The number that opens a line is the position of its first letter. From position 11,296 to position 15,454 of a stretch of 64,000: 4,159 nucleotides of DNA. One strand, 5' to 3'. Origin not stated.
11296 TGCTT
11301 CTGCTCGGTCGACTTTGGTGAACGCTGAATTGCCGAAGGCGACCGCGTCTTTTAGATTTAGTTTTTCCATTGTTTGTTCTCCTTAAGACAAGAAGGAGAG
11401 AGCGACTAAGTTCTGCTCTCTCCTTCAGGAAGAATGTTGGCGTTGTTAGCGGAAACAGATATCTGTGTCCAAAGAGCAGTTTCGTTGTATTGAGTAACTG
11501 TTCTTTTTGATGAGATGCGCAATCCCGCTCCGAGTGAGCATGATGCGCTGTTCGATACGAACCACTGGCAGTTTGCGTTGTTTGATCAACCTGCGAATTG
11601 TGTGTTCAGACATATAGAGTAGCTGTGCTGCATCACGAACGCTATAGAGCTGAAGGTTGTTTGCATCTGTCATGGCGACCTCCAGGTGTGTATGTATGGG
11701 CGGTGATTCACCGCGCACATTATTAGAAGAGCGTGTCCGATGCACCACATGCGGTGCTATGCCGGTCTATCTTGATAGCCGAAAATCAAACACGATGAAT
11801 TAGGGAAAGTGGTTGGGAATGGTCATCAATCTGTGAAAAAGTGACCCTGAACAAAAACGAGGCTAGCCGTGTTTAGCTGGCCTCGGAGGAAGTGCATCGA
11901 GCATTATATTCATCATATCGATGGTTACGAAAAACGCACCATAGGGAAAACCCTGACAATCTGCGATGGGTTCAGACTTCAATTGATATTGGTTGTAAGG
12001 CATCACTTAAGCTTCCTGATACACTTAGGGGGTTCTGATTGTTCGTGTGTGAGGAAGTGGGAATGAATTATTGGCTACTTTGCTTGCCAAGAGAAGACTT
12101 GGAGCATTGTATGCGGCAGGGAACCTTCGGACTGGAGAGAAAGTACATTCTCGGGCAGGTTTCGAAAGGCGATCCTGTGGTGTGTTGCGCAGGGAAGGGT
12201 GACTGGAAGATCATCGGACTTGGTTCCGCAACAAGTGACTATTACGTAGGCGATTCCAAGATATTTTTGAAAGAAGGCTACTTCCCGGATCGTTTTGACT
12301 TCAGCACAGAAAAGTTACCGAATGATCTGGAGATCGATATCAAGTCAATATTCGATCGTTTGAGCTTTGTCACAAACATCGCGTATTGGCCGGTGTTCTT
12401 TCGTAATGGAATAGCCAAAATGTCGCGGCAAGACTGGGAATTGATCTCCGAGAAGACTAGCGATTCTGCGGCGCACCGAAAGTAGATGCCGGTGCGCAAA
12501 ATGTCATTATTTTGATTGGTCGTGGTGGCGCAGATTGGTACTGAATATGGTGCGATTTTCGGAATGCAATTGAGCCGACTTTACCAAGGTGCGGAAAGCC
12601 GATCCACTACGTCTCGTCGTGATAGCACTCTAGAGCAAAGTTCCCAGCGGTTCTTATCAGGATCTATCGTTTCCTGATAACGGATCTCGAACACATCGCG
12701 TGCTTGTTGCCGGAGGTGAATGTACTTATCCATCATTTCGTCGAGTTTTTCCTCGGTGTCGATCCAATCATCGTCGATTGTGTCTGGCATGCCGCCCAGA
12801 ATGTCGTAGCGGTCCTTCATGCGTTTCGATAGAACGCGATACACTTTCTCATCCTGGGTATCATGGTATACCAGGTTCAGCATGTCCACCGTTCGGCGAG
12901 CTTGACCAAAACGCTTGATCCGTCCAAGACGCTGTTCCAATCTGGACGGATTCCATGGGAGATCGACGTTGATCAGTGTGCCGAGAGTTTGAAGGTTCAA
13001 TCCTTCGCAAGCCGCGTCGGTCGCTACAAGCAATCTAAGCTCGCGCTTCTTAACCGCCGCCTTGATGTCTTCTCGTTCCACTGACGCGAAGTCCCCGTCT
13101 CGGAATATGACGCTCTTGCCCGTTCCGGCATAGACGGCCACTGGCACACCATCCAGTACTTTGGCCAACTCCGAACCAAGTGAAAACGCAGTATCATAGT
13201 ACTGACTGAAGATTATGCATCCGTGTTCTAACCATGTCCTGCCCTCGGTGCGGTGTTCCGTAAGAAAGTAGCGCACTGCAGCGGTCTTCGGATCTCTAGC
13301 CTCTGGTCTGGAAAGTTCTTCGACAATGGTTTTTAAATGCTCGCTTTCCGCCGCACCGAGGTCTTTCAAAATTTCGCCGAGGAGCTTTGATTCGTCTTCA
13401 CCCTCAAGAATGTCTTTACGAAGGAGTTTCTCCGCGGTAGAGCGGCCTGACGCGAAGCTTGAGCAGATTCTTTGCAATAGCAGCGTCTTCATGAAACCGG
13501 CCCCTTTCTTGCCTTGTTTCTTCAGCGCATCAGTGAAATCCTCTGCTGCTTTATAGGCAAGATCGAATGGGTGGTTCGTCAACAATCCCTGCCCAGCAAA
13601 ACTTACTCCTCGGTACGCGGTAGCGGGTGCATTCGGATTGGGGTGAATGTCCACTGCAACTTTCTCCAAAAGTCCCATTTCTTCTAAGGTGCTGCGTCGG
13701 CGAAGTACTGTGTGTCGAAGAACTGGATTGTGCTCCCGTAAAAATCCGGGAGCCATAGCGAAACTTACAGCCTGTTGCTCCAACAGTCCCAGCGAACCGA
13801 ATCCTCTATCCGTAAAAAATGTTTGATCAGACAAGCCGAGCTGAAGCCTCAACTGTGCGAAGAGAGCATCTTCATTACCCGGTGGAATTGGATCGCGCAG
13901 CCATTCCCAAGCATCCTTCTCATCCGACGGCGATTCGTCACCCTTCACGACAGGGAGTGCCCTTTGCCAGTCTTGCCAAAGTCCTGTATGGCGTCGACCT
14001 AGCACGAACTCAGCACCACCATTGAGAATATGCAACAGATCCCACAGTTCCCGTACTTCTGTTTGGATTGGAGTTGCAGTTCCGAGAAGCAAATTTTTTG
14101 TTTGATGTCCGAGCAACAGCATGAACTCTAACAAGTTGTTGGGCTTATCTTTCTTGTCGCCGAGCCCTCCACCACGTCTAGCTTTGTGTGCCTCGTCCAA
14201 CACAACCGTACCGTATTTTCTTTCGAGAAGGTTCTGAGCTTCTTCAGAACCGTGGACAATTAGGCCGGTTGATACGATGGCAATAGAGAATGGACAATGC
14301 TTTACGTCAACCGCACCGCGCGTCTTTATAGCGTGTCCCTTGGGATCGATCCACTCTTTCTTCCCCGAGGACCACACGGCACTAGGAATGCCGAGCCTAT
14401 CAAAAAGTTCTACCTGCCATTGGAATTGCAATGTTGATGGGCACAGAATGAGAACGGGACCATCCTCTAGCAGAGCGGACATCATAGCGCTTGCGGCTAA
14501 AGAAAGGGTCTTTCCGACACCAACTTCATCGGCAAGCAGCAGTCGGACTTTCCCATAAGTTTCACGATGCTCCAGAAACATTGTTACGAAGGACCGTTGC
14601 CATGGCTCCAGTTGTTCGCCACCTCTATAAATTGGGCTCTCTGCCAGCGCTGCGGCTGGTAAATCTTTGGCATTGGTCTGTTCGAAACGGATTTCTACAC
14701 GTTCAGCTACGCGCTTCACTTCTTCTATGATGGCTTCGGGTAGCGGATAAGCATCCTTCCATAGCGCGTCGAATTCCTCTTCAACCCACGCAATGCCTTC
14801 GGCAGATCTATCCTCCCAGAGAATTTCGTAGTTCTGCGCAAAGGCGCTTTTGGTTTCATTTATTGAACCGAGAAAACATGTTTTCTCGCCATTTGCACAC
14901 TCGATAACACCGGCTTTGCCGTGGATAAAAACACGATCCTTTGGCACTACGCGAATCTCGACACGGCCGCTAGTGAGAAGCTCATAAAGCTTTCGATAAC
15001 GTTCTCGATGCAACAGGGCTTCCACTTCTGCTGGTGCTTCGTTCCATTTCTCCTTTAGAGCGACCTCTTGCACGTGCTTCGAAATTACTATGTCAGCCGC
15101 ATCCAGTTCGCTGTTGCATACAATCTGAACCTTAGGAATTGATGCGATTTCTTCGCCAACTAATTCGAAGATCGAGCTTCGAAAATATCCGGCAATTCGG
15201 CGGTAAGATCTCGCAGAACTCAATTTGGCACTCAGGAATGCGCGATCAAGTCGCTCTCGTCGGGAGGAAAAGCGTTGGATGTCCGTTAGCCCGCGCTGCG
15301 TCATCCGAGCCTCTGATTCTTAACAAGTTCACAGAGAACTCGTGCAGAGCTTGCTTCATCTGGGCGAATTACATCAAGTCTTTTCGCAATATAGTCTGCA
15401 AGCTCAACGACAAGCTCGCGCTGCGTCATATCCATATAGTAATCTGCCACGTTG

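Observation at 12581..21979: Four translationally coupled genes: DUF499 ATPase, DUF3780, DUF1156 methyltransferase and PLD-SNF2 helicase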

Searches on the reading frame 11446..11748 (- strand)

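Call 36: search_protein_families(library=pfam, proteins=[window:11446-11748:-], max_evalue=0.001)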
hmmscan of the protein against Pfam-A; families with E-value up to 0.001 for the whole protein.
window:11446-11748:- (100 aa): 1 family
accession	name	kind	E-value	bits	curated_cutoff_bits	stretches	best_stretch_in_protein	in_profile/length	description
PF12728.13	HTH_17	-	1.1e-09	38.8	27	1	34-83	1-50/51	Helix-turn-helix domain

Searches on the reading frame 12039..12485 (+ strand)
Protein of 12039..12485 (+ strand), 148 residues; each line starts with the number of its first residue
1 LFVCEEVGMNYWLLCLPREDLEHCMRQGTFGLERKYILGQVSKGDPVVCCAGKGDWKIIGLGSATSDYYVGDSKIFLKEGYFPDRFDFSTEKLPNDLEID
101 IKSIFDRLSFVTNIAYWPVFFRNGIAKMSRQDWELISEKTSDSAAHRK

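Call 36: search_protein_families(library=pfam, proteins=[window:12039-12485:+], max_evalue=0.001)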
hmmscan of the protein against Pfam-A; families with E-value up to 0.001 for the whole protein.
window:12039-12485:+ (148 aa): 0 families

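Call 65: search_protein_families(library=pfam, proteins=[window:12039-12485:+], max_evalue=0.5)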
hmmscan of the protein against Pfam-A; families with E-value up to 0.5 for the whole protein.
window:12039-12485:+ (148 aa): 0 families

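Call 72: find_homologous_proteins(query=window:12063-12482:+, max_evalue=0.001)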
Query seq(140 aa) (140 aa): 135 proteins with E <= 0.001 among 142 candidates; the best 120 are listed.
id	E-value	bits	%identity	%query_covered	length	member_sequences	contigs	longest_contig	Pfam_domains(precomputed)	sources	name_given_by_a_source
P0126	9.4e-79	280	100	89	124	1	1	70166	-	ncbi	-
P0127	2.0e-69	250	76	99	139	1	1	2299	-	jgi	jgi:hypothetical protein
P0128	9.3e-69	248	80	91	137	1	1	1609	-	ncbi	-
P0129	1.3e-68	248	78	99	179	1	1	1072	-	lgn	-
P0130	4.2e-68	246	75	99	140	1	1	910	-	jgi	jgi:hypothetical protein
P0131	7.1e-68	245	76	96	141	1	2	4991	-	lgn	-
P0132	1.4e-66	241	73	100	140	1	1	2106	-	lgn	-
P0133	1.7e-65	237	71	100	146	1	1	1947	-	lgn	-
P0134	2.4e-65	237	72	99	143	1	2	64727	-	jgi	jgi:hypothetical protein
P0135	4.4e-65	236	71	100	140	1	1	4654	-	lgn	-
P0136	5.4e-65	236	70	100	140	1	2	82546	-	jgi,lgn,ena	-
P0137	1.1e-64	235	72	99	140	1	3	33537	-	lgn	-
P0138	1.2e-64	235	72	98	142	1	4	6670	-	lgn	-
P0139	1.4e-64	234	70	99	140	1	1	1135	-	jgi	jgi:hypothetical protein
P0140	2.8e-64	233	72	95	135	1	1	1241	-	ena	-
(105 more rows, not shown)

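Call 74: find_encoding_contigs(protein=P0136, flank=8000, max_places=3)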
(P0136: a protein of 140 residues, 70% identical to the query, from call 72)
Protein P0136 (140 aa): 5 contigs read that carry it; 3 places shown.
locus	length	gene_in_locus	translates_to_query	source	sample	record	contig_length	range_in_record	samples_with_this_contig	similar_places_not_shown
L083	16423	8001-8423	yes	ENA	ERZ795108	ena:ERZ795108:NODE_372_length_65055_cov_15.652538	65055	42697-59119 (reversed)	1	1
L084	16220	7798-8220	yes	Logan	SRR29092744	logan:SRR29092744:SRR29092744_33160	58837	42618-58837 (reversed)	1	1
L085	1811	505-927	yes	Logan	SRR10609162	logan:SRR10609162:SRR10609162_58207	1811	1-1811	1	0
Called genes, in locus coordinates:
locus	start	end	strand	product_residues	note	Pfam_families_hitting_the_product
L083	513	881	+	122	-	-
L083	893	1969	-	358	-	PF01381:HTH_3, PF12844:HTH_19 (weak), PF13560:HTH_31, PF06114:Peptidase_M78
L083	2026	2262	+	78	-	PF09954:DUF2188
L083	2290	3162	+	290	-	-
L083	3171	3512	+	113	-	-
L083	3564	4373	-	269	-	PF17338:GP88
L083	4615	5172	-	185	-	PF04542:Sigma70_r2, PF08281:Sigma70_r4_2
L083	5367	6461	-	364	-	PF00226:DnaJ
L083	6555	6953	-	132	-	-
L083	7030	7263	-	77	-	PF12728:HTH_17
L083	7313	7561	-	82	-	PF12728:HTH_17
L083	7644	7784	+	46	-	-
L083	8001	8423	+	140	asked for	-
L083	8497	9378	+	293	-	-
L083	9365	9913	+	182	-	PF08747:BrxB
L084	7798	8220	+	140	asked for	-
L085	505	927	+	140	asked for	-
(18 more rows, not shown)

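Call 75: find_encoding_contigs(protein=P0134, flank=8000, max_places=3)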
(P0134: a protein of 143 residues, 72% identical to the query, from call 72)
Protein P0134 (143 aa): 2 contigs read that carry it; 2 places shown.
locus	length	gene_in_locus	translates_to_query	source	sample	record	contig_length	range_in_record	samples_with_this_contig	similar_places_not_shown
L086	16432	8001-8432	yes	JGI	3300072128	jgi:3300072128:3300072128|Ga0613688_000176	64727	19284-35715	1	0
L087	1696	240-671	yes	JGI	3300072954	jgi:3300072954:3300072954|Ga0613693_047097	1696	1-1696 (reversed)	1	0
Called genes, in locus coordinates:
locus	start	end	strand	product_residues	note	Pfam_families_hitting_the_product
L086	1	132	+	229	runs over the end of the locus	-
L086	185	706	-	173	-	PF00565:SNase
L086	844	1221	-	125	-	PF01381:HTH_3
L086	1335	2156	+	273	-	PF13391:HNH_2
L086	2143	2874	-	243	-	PF13408:Zn_ribbon_recom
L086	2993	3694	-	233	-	PF00239:Resolvase, PF07508:Recombinase (weak)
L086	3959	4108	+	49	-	-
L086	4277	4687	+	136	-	-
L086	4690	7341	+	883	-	PF01656:CbiA, PF13614:AAA_31 (weak)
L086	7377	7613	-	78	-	PF12728:HTH_17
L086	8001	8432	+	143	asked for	-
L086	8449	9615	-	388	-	PF12705:PDDEXK_1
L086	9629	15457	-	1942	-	PF00270:DEAD, PF27116:YjiV_N, PF00271:Helicase_C (weak), PF09369:MZB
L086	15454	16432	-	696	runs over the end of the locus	PF00580:UvrD-helicase, PF01443:Viral_helicase1 (faint), PF13191:AAA_16 (faint), PF13245:AAA_19, PF13538:UvrD_C_2 (faint), PF13361:UvrD_C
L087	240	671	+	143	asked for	-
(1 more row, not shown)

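Call 100: search_protein_families(library=phrogs, proteins=[window:12063-12485:+], max_evalue=0.001)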
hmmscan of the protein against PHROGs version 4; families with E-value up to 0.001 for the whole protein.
window:12063-12485:+ (140 aa): 0 families

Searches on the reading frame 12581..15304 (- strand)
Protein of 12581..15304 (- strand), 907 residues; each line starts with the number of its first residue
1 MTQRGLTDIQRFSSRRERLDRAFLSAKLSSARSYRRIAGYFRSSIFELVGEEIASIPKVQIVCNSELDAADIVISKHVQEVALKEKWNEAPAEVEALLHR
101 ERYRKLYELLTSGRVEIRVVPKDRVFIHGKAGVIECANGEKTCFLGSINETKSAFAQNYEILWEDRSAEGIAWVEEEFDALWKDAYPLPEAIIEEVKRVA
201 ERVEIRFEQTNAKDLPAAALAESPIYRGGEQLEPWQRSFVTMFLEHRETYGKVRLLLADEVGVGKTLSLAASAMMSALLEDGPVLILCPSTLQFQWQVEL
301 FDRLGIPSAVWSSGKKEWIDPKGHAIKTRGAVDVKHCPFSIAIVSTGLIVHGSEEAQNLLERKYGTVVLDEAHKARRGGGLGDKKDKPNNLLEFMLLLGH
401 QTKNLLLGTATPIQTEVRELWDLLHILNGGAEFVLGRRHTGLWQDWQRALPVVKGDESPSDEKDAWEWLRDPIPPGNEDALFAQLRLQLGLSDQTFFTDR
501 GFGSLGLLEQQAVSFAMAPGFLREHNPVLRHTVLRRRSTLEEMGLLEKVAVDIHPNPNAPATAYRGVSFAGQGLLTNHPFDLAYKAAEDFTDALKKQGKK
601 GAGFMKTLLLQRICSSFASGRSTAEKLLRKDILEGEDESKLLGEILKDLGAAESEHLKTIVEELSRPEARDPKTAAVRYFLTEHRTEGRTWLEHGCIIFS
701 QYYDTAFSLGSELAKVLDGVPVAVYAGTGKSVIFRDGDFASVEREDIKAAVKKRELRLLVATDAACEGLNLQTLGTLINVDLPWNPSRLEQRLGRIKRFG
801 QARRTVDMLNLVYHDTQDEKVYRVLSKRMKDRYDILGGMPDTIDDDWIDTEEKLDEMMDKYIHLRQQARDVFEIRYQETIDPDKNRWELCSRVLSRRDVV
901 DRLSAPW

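Call 3: search_protein_families(library=pfam, proteins=[window:12581-15304:-], max_evalue=0.01)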
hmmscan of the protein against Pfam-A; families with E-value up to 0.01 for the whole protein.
window:12581-15304:- (907 aa): 5 families
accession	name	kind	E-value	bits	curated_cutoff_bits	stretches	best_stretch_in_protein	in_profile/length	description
PF00271.37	Helicase_C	-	1.4e-15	57.9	23.5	1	695-800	17-110/110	Helicase conserved C-terminal domain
PF13091.12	PLDc_2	-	9.9e-14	51.7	27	1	26-182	3-132/132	PLD-like domain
PF00176.29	SNF2-rel_dom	-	1.1e-12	48.1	24.9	1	243-428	8-179/290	SNF2-related domain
PF00270.35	DEAD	-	2.3e-06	27.9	26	1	254-418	16-165/167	DEAD/DEAH box helicase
PF04851.21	ResIII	-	1.1e-05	25.8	22.5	1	231-413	3-163/164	Type III restriction enzyme, res subunit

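Call 4: search_protein_families(library=padloc, proteins=[window:12581-15304:-], max_evalue=0.01)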
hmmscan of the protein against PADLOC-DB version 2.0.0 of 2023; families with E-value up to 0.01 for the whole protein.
window:12581-15304:- (907 aa): 54 families (the best 25 are shown)
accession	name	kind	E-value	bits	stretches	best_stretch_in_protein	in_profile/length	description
PDLC02193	PLD_Helicase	-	0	1450.4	1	9-907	3-905/905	-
PDLC02621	DrmD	-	1.3e-41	140.8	2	647-822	474-646/1040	DrmD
PDLC02619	DrmD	-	1.4e-36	124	2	748-830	482-564/872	DrmD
PDLC00659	HmaA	-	4.8e-36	122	2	695-839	514-649/1176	SNF2 helicase / DEAD-box helicase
PDLC02707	PbeA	-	3.4e-33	113.2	1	10-375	9-390/672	PbeA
PDLC02500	BrxHI|BrxHII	-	2e-29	100.8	2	728-837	503-610/933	BrxHI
PDLC02623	DrmD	-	3.9e-29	99.1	2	742-837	565-661/1040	DrmD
PDLC02704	PbeA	-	1.1e-26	91.6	1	10-374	8-394/682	PbeA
PDLC02504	BrxHI|BrxHII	-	2.1e-26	90.2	2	671-843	465-624/971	BrxHII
PDLC02572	DrmA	-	3.2e-26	89.6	2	670-813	496-635/1043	DrmA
PDLC02843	DpdE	-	5.4e-26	88.8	2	741-835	605-703/1091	DpdE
PDLC02633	DrmD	-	2e-25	86.9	2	631-818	460-647/839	DrmD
PDLC02632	DrmD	-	4.4e-25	86.2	2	669-813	498-638/662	DrmD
PDLC02620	DrmD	-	1.3e-23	80.9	2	748-863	526-642/1060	DrmD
PDLC02840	DpdE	-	2.7e-22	76.9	2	749-819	603-673/1091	DpdE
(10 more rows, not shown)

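Call 5: search_protein_families(library=ncbifam, proteins=[window:12581-15304:-], max_evalue=0.01)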
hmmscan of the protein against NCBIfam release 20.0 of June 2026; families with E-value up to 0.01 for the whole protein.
window:12581-15304:- (907 aa): 22 families
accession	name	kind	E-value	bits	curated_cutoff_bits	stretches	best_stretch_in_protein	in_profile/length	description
NF042964.1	phospholipD_antiphage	equivalog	0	1205.6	1100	1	8-907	2-895/895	phospholipase D-like domain-containing anti-phage protein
NF038317.1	DISARM_DrmD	equivalog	1.2e-48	166.2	610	2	647-845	459-659/1021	DISARM system SNF2-like helicase DrmD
NF038318.1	DISARM_DrmD_b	equivalog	1e-36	126.5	950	2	748-830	479-561/868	DISARM system SNF2-like helicase DrmD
NF041062.1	DpdE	equivalog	9.8e-34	116.5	500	2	640-822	504-662/1048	protein DpdE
NF003426.0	PRK04914.1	equivalog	7e-28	97.3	576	2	252-425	170-329/959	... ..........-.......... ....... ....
NF053675.1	pilus_reg_Snf2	equivalog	7.6e-15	54.1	1100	2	739-828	911-1000/1029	pilus expression-regulating Snf2 family helicase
NF058637.1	helic_SCO1167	equivalog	1.2e-10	40.1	1200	2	696-830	782-904/932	SCO1167/SCO6262 family helicase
NF010337.0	PRK13766.1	equivalog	1.9e-09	36.2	610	1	654-864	330-529/781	Hef nuclease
NF053636.1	DDHlcsCsdAPsy1082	equivalog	4.3e-09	35.4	890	1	728-830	266-367/512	DEAD/DEAH box helicase CsdA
NF008744.0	PRK11776.1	equivalog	5.7e-09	35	524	1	728-807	265-344/460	ATP-dependent RNA helicase DbpA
NF053631.1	RNA_helic_CshA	equivalog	6.5e-08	31.9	646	1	737-814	269-346/434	degradosome RNA helicase CshA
NF008394.0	PRK11192.1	equivalog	1.3e-07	30.9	507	1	730-832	272-373/441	ATP-dependent RNA helicase SrmB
NF053711.1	RNA_heli_RhlE1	exception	1.3e-07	30.7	750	1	737-816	276-352/434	RNA helicase RhlE1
NF007882.0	PRK10590.1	equivalog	3.8e-07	29.4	743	1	747-828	287-363/456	ATP-dependent RNA helicase RhlE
NF053710.1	RNA_heli_RhlE2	exception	9.5e-07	27.6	925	1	747-854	291-396/635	RNA helicase RhlE2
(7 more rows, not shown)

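Call 26: search_solved_structures(query=window:12581-15304:-, max_evalue=0.001, show_alignments=1)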
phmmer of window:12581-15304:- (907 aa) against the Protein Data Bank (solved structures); distinct sequences matched with E-value up to 0.001: 98 (the best 60 are shown).
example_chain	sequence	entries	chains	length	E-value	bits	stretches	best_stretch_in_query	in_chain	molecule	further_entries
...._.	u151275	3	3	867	8.1e-16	60.8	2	253-426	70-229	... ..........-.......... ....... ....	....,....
6bog_A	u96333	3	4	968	1.1e-15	60.4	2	253-426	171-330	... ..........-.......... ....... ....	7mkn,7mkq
7m8e_F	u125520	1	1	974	1.1e-15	60.3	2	253-426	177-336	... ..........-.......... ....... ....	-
4s20_K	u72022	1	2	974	1.1e-15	60.3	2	253-426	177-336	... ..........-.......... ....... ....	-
6hts_G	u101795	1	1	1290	5.2e-15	58.1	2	254-427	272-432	Chromatin-remodeling ATPase INO80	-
8t0l_F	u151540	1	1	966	7.2e-15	57.7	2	253-426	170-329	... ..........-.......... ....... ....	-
7zi4_G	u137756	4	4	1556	9.5e-15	57.3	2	254-427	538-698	Chromatin-remodeling ATPase INO80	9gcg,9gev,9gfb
6fhs_G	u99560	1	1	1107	1.7e-13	53.1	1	253-427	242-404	Ino80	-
8oo7_G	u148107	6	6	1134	1.8e-13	53.1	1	253-427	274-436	Chromatin-remodeling ATPase Ino80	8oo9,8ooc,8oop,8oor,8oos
8atf_G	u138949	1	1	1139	1.8e-13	53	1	253-427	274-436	Ino80 ATPase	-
9ge5_G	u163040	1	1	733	2.4e-13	52.6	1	254-427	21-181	Chromatin-remodeling ATPase INO80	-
6fml_G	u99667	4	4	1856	6.4e-13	51.2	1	253-427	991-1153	Ino80 | Ino80 ATPase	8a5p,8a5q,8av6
6jyl_K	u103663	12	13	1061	2.8e-12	49.1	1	218-427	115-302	ISWI chromatin-remodeling complex ATPase ISW1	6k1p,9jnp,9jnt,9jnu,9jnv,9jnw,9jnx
7x3t_V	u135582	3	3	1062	2.8e-12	49.1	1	218-427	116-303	ISWI chromatin-remodeling complex ATPase ISW1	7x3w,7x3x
6iro_L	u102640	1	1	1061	2.9e-12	49.1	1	218-427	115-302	ISWI chromatin-remodeling complex ATPase ISW1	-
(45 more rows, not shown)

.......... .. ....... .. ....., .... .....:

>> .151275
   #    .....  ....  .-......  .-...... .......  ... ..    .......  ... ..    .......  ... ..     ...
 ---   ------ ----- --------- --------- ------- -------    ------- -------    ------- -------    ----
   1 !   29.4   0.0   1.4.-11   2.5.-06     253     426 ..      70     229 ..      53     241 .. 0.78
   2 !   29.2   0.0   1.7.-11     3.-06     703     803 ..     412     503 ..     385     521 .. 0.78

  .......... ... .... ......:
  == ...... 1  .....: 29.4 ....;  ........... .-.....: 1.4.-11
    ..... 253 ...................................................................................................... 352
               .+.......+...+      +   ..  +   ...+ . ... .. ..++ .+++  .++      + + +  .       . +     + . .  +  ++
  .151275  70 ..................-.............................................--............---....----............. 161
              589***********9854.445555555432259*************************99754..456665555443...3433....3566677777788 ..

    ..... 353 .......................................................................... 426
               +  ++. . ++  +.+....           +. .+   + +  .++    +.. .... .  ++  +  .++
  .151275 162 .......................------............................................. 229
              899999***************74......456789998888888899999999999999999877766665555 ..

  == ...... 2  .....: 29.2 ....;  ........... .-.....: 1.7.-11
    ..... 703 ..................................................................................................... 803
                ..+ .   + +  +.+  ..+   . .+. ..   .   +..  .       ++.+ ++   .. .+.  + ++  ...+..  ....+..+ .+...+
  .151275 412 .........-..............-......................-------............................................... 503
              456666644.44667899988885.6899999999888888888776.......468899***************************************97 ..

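Call 82: search_solved_structures(query=A3, max_evalue=0.01, show_alignments=0)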
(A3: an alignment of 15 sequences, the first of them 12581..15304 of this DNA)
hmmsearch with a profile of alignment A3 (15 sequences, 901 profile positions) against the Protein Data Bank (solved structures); distinct sequences matched with E-value up to 0.01: 126 (the best 60 are shown).
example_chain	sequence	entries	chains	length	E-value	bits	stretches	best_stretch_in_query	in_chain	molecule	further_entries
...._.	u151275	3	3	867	9.6e-17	63.6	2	248-444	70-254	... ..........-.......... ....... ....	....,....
6bog_A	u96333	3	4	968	1.3e-16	63.2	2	248-444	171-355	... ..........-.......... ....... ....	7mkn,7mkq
7m8e_F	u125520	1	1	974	1.4e-16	63.1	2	248-444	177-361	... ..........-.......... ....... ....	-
4s20_K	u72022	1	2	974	1.6e-16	62.9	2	248-425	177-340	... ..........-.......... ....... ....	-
8t0l_F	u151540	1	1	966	1.5e-15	59.7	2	248-444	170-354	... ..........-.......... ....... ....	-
6fhs_G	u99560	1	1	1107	2e-13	52.6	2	251-423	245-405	Ino80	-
8oo7_G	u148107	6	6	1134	2.1e-13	52.6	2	251-423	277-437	Chromatin-remodeling ATPase Ino80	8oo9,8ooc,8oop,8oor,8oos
8atf_G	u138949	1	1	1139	2.1e-13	52.6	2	251-423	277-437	Ino80 ATPase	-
6hts_G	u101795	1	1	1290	6.9e-13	50.9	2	737-863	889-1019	Chromatin-remodeling ATPase INO80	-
6fml_G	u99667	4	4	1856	7.1e-13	50.8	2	251-423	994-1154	Ino80 | Ino80 ATPase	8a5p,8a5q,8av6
7zi4_G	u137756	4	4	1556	1.1e-12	50.2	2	737-863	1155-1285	Chromatin-remodeling ATPase INO80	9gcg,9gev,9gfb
9ge5_G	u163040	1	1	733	1.6e-12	49.7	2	251-422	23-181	Chromatin-remodeling ATPase INO80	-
6iro_L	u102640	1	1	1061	4.6e-12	48.1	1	204-422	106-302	ISWI chromatin-remodeling complex ATPase ISW1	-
6jyl_K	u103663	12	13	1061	4.6e-12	48.1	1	204-422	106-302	ISWI chromatin-remodeling complex ATPase ISW1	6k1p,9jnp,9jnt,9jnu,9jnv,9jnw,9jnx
7x3t_V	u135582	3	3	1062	4.6e-12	48.1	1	204-422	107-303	ISWI chromatin-remodeling complex ATPase ISW1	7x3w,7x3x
23cp_K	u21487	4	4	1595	8.5e-10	40.7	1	752-817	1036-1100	WD40 repeat-containing protein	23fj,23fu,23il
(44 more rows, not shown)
